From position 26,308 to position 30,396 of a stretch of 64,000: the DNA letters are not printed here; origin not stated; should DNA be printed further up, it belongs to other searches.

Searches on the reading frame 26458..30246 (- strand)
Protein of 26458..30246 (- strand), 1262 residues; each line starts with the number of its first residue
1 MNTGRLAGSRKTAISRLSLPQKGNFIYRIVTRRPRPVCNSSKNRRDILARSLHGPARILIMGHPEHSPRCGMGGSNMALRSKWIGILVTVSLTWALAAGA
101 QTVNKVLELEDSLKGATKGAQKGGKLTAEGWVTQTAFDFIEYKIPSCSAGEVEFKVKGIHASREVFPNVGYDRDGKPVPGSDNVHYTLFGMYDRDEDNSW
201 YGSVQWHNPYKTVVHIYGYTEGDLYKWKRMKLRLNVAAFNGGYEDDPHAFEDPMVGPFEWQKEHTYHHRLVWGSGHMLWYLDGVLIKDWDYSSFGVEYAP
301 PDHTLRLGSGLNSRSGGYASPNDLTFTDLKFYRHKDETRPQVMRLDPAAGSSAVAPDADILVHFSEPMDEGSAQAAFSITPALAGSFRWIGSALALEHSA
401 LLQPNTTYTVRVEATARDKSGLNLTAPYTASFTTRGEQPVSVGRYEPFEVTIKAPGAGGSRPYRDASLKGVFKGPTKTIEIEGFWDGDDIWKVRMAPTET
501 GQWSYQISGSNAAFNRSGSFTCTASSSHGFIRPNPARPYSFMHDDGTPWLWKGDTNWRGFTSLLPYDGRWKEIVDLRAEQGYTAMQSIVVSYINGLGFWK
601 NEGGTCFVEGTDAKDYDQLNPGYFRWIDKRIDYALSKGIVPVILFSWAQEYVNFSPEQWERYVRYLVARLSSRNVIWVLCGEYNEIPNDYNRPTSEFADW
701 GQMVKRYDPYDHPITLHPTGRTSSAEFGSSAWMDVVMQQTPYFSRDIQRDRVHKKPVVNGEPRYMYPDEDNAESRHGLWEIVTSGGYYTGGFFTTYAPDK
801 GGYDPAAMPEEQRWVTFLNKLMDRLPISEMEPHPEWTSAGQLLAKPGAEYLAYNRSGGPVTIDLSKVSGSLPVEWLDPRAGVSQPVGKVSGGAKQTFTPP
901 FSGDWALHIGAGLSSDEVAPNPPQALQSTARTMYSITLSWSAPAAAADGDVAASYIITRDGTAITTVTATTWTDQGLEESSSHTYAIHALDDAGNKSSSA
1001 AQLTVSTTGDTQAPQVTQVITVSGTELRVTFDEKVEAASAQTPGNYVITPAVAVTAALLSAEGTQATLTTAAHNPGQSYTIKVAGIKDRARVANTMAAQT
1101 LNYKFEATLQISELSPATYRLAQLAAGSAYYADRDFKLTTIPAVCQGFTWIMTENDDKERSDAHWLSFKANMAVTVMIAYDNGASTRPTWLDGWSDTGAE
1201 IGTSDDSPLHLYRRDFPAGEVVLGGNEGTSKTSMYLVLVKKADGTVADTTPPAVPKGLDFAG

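Call 4: search_protein_families(library=pfam, proteins=[window:26458-30246:-], max_evalue=0.01)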
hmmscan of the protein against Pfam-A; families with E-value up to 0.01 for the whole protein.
window:26458-30246:- (1262 aa): 5 families
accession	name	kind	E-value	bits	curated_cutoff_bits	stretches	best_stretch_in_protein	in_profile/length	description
PF13204.13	Apiosidase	-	3.4e-38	132.5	26.5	1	540-786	6-271/320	Apiosidase-like, catalytic domain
PF13205.12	Big_5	-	1.1e-25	90.8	23.6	2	336-434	1-105/105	Bacterial Ig-like domain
PF16586.11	DUF5060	-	8.3e-17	61.6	27.2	1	442-508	2-68/70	Domain of unknown function (DUF5060)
PF12904.13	Collagen_bind_2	-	2.7e-09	37.2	22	1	841-907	17-89/92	Putative collagen-binding domain of a collagenase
PF00041.27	fn3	-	9.8e-09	35.8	25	1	922-1000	2-79/84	Fibronectin type III domain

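Call 33: search_protein_families(library=ncbifam, proteins=[window:26458-30246:-], max_evalue=0.00001)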
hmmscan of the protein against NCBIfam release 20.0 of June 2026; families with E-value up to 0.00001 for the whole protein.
window:26458-30246:- (1262 aa): 1 family
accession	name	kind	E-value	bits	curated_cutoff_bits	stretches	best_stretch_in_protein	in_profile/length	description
NF041611.1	exoglucan_CbhB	equivalog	2e-10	39.4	1950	1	913-1085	699-870/997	exoglucanase CbhB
